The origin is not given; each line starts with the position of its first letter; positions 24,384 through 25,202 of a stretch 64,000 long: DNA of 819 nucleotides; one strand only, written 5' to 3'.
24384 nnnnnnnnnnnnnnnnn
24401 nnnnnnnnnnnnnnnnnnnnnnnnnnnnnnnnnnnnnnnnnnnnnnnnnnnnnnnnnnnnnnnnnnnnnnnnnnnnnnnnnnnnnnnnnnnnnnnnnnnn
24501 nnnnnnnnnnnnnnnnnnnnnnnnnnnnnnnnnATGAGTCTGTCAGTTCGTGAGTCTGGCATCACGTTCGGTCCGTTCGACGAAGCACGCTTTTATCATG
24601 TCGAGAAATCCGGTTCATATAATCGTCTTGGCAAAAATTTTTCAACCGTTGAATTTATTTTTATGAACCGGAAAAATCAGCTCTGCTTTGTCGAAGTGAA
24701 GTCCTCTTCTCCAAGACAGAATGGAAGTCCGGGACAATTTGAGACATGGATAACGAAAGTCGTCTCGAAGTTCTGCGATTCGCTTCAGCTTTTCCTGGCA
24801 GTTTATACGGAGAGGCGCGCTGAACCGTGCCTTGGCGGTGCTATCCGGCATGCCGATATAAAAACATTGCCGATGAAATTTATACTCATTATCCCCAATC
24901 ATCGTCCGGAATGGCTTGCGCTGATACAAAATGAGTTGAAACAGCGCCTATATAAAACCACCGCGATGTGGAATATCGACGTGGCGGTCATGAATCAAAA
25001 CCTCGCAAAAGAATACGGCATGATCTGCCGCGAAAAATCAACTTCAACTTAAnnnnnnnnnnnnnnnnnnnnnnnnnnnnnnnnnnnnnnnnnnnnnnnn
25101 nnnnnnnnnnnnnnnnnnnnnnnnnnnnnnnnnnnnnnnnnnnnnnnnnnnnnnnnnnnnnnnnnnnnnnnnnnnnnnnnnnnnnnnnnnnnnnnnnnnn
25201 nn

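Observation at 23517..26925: Defence-type cargo inside the phage: an ATPase plus a small nuclease-like partner, and an AbiEi/AbiEii pair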

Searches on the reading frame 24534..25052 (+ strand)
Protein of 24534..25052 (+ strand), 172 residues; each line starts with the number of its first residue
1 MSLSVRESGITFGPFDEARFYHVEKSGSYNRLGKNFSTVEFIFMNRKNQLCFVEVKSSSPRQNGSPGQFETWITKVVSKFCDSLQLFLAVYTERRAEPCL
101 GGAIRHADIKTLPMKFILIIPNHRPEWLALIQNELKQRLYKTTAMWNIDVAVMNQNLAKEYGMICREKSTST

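Call 3: search_protein_families(library=pfam, proteins=[window:24534-25052:+], max_evalue=0.1)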
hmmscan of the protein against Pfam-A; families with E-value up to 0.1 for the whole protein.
window:24534-25052:+ (172 aa): 0 families

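Call 4: search_protein_families(library=padloc, proteins=[window:24534-25052:+], max_evalue=0.1)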
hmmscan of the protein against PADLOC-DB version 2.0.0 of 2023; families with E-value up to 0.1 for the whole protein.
window:24534-25052:+ (172 aa): 8 families
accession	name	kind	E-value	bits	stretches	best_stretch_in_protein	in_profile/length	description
PDLC04221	HEC-02B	-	4.9e-48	161.2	1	1-165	1-170/171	-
PDLC04225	HEC-02B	-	5.4e-26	89.7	1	1-164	1-172/173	-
PDLC04222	HEC-02B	-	3.5e-15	54.6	1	4-164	5-161/162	-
PDLC04230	HEC-02B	-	1.1e-12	46.3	2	1-62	1-64/205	-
PDLC04223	HEC-02B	-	3.6e-09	34.9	1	5-155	3-156/168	-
PDLC04224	HEC-02B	-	7.3e-05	20.7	1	6-155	5-165/182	-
PDLC04226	HEC-02B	-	0.00039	18.4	1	17-90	18-94/171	-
PDLC04228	HEC-02B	-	0.014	13.3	1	6-57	4-57/199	-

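Call 6: search_protein_families(library=ncbifam, proteins=[window:24534-25052:+], max_evalue=0.1)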
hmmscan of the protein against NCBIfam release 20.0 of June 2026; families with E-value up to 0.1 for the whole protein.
window:24534-25052:+ (172 aa): 0 families

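Call 7: search_protein_families(library=phrogs, proteins=[window:24534-25052:+], max_evalue=0.01)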
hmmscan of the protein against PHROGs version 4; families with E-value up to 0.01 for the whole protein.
window:24534-25052:+ (172 aa): 0 families

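Call 18: find_homologous_proteins(query=window:24534-25052:+)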
Query window:24534-25052:+ (172 aa): 17 proteins with E <= 0.001 among 27 candidates.
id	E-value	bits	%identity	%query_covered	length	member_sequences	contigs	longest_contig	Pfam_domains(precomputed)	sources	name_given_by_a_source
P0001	8.3e-106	369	95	100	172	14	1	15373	-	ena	-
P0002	1.0e-88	313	83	100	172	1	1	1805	-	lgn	-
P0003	9.9e-62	225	62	96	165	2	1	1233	-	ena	-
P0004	1.7e-58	215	59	96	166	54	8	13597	-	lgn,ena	-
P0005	7.8e-53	197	62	81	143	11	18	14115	-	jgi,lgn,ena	jgi:hypothetical protein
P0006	9.2e-49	183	52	95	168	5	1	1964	-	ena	-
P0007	1.3e-44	170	48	95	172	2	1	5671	-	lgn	-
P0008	2.6e-38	149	46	97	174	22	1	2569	-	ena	-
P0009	3.9e-38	149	42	98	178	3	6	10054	-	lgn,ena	-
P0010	2.1e-37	146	45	95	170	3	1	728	-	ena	-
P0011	4.1e-37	145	45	94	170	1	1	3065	-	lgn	-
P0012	1.1e-36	144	41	98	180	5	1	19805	-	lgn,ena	-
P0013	2.4e-36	143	44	95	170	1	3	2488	-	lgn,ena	-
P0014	1.3e-34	137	42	95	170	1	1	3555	-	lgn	-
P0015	1.7e-23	101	35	95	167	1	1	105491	-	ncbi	-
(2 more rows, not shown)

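Call 24: find_encoding_contigs(protein=P0001, flank=8000, max_places=4)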
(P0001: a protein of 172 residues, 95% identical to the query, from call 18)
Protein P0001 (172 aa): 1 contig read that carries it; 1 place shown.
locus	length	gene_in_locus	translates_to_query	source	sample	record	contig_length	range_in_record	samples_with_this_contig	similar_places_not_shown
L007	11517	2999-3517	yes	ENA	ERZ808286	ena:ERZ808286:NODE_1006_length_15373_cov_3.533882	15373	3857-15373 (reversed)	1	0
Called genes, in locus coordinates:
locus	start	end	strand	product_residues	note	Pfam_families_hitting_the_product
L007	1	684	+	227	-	?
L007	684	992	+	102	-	-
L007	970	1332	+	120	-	PF04448:DUF551 (weak)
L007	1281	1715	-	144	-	-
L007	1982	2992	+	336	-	PF02463:SMC_N (faint), PF13175:AAA_15 (weak), PF13476:AAA_23 (weak), PF13304:AAA_21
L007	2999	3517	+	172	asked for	-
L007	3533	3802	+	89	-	-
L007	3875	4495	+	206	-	PF19570:DUF6088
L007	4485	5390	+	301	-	PF08843:AbiEii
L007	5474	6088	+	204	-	PF17338:GP88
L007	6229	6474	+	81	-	PF01402:RHH_1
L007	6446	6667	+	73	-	-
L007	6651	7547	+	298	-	PF00589:Phage_integrase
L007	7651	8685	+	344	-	PF13479:AAA_24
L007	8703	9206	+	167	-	PF00436:SSB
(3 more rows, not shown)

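Call 25: predict_structure(alignment_id=A1)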
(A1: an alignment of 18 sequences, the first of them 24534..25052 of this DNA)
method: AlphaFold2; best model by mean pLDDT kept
length: 172 residues; sequences in the alignment: 18
mean_pLDDT: 91.3   pTM: 0.88
mean pLDDT of the five models: 91.3, 91.1, 90.8, 90.6, 90.1
residues with pLDDT >= 90: 132; 70-90: 33; 50-70: 2; < 50: 5
segments of 3 or more residues with pLDDT < 50: 168-172
pLDDT, mean of each block of 10 residues (from residue 1): 87 94 94 92 96 93 85 97 97 95 96 97 89 97 96 93 66 36
secondary structure, 60 per line:
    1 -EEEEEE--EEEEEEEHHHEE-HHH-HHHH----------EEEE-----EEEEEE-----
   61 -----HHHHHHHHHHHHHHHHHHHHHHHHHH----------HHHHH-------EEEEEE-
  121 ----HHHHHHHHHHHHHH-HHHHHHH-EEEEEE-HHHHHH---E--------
elements in order: E2-7 E10-16 H27-30 E41-44 E50-55 H66-91 H102-106 E114-119 H125-138 H140-146 E148-153 H155-160

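Call 28: search_protein_representatives(alignment_id=A1)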
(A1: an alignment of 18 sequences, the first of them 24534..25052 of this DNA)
Query: 18 sequences, 167 profile positions. Proteins with E-value up to 0.001 (for the whole library): 1215; up to 1e-10: 861; up to 1e-30: 236. The best 150 are listed.
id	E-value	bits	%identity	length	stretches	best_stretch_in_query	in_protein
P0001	6.5e-74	263.4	-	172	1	2-166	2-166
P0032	2.1e-58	213.0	-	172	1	2-164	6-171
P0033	4.8e-58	211.8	-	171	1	3-166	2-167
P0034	6.4e-58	211.4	-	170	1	2-165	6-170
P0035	1.9e-56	206.6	-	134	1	32-165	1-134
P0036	2.4e-56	206.2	-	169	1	3-165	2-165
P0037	2.7e-55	202.8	-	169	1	2-165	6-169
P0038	1.4e-54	200.5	-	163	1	3-165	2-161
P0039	1.4e-53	197.3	-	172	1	3-165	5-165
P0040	3.3e-53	196.0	-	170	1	3-164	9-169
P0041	2.0e-52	193.5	-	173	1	4-165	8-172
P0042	2.6e-52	193.1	-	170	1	3-165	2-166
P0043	1.6e-51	190.6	-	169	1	3-165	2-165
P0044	5.8e-51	188.7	-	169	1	3-165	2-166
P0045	5.1e-50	185.7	-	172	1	4-165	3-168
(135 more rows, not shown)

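Call 35: search_solved_structures(query=A1, max_evalue=10)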
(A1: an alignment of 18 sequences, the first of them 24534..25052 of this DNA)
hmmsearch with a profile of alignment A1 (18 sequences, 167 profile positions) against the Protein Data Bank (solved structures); distinct sequences matched with E-value up to 10: 0.

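Call 40: find_related_loci(query=A1, collection=viral_contigs, flank=6000)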
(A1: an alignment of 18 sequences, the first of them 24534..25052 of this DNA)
Query A1 (172 aa) in viral_contigs; peptide patterns used: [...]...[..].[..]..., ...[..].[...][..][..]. (x = any residue, [..] = any of these).
204 stretches matched a pattern, but none encodes a relative of the query by tblastn (E <= 1e-3).

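Call 41: find_related_loci(query=A1, collection=genome_contigs, flank=6000)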
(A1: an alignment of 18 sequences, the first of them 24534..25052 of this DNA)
Query A1 (172 aa) in genome_contigs; peptide patterns used: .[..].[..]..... (x = any residue, [..] = any of these).
72 stretches matched a pattern; 37 encode a relative of the query (tblastn E <= 1e-3); 37 distinct loci.
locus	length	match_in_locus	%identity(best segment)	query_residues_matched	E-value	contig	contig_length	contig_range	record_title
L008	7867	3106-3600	61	1-165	3e-70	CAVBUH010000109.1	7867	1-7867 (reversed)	Selenomonadaceae bacterium isolate SID5428-1_cleanbin_000005 genome assembly, contig: Spades_SID5428-1_contig_5153, whol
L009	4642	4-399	48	36-167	1e-36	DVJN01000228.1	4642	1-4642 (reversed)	MAG TPA_asm: Candidatus Alectryocaccomicrobium excrementavium isolate 13766 ChiHcec2__C295075_L4642_SRR6323319, whole ge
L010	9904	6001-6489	37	5-164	8e-36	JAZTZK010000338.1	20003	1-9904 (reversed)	MAG: Clostridia bacterium isolate T1900045324_YK20190013.MAGScoT_cleanbin_000008 SGB_6411_k141_406516, whole genome shot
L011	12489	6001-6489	36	5-164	2e-34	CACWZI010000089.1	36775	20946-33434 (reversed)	MAG: uncultured Clostridiales bacterium isolate RUG11052 genome assembly, contig: RUG11052_asm_89, whole genome shotgun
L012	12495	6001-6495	37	1-164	4e-31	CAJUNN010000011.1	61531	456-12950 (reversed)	MAG TPA_asm: uncultured Lachnospiraceae bacterium isolate MGBC151438 genome assembly, contig: MGBC151438.11, whole genom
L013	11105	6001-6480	33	7-165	1e-30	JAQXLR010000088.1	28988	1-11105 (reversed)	MAG: Clostridiales bacterium isolate SUG1308 k141_320620, whole genome shotgun sequence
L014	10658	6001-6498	35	1-164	3e-30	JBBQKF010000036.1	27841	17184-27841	MAG: Saccharofermentanales bacterium isolate Co_metawrap_631 Cmw_631_k141_29653595_length_27841_cov_11.9599, whole genom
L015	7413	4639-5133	35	1-164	2e-30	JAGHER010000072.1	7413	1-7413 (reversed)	MAG: Lachnospiraceae bacterium isolate MAG.129 k127_278434, whole genome shotgun sequence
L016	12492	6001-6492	37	3-164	4e-30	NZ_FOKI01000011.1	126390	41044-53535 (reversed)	Clostridium frigidicarnis strain DSM 12271, whole genome shotgun sequence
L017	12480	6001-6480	31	7-165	3e-29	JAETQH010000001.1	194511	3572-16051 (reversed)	MAG: Lachnospiraceae bacterium isolate S26_Bin3 scaffold_46, whole genome shotgun sequence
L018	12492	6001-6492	33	3-164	2e-28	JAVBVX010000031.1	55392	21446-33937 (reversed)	MAG: Clostridium sp. isolate ZNE14_Bin42 all_Scaff004050, whole genome shotgun sequence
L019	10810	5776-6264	33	5-165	3e-28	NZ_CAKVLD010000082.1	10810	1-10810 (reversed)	MAG: uncultured Clostridium sp. isolate REFINED_METABAT215_TOP10_CONTIGS_1500_ASSEMBLY_K77_MERGED__Nepal_MoBio_Fiber-Had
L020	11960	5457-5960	37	3-167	3e-28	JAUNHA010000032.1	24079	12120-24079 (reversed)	MAG: Eubacteriales bacterium isolate S27M_St_52 NODE_1049_length_24079_cov_63.151848, whole genome shotgun sequence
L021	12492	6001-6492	33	3-164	3e-28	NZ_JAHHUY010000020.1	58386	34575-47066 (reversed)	Clostridium tyrobutyricum strain FAM25158=Cl_52 NODE_20_length_58386_cov_423.069513, whole genome shotgun sequence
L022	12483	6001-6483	33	4-164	7e-28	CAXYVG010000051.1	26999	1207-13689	MAG: uncultured bacterium isolate ERR13598973_concoct_86 genome assembly, contig: ERZ24875783.304, whole genome shotgun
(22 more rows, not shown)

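Call 62: fold_search(model_id=the predicted structure, library=viral)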
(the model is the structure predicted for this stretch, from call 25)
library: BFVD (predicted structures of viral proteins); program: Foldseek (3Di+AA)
matches with E <= 10: 677; with E <= 0.001: 0
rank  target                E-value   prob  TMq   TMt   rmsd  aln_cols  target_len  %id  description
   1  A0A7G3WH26            6.3e-03  0.84  0.32  0.32   6.8       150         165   15  Putative endodeoxyribonuclease I [Arthronema virus TR020]
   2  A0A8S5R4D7            1.1e-02  0.84  0.35  0.29   7.6       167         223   12  Uncharacterized protein [Podoviridae sp. ct8nN1]
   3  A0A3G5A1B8            2.7e-02  0.82  0.35  0.31   5.5       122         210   15  Uncharacterized protein [Harvfovirus sp.]
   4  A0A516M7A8            4.2e-02  0.44  0.30  0.30   6.9       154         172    8  (no name in the UniProt tables at hand)
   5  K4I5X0                4.5e-02  0.33  0.23  0.20   8.1       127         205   18  Uncharacterized protein [Salmonella phage STML-198]
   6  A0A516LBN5            5.1e-02  0.38  0.26  0.22   7.8       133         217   14  (no name in the UniProt tables at hand)
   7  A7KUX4                6.1e-02  0.57  0.35  0.24   5.9       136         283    9  (no name in the UniProt tables at hand)
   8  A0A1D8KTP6            6.1e-02  0.30  0.25  0.24   9.0       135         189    8  Restriction endonuclease [Synechococcus phage S-CAM7]
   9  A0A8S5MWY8            7.4e-02  0.20  0.24  0.22   8.9       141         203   15  Crossover junction endodeoxyribonuclease [Myoviridae sp. ct3wi9]
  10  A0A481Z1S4            7.9e-02  0.08  0.19  0.12  16.0       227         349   11  Uncharacterized protein [Mimivirus LCMiAC01]
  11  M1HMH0                8.4e-02  0.60  0.34  0.24   6.7       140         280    9  (no name in the UniProt tables at hand)
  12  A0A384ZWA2            9.0e-02  0.44  0.27  0.31   6.5       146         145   11  Putative MmcB-like DNA repair protein [Dickeya phage vB_DsoM_JA13]
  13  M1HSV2                1.3e-01  0.25  0.26  0.15   8.4       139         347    9  (no name in the UniProt tables at hand)
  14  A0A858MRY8            1.3e-01  0.09  0.16  0.17  12.4       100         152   18  (no name in the UniProt tables at hand)
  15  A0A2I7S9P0            1.9e-01  0.21  0.32  0.10  19.8       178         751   11  (no name in the UniProt tables at hand)
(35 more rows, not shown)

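Call 84: search_protein_families(library=pfam, alignment_id=A9, max_evalue=0.00001)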
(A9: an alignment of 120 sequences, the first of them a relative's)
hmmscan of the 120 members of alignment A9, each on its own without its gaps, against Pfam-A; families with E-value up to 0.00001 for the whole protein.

A. member 1, L008:987-1562:- (191 aa): 0 families

B. families by the number of members that match (of 120 scanned): 140 families (the first 25 are shown)
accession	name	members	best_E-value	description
PF02384.22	N6_Mtase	6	2.9e-115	N-6 DNA Methylase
PF01420.25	Methylase_S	6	1.7e-41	Type I restriction modification DNA specificity domain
PF07669.17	Eco57I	5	1.4e-27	Eco57I restriction-modification methylase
PF13337.12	BrxL_ATPase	3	3.1e-148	Lon-like protease BrxL-like, ATPase domain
PF08665.17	PglZ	3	2.1e-55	PglZ domain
PF20442.3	BrxL_N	3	1.5e-50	BREX system Lon protease-like protein BrxL N-terminal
PF00589.27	Phage_integrase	3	6.5e-36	Phage integrase family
PF13635.12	DUF4143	3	7.7e-31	Domain of unknown function (DUF4143)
PF13495.12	Phage_int_SAM_4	3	1.4e-18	Phage integrase, N-terminal SAM-like domain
PF05362.19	Lon_C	3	2.4e-10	Lon protease (S16) C-terminal proteolytic domain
PF20473.4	MmeI_Mtase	3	1.3e-09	MmeI, DNA-methyltransferase domain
PF02899.23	Phage_int_SAM_1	3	1.7e-07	Phage integrase, N-terminal SAM-like domain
PF13366.12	PDDEXK_3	2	8.7e-44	PD-(D/E)XK nuclease superfamily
PF00072.30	Response_reg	2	2.2e-31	Response regulator receiver domain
PF13173.12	AAA_14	2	2e-29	AAA domain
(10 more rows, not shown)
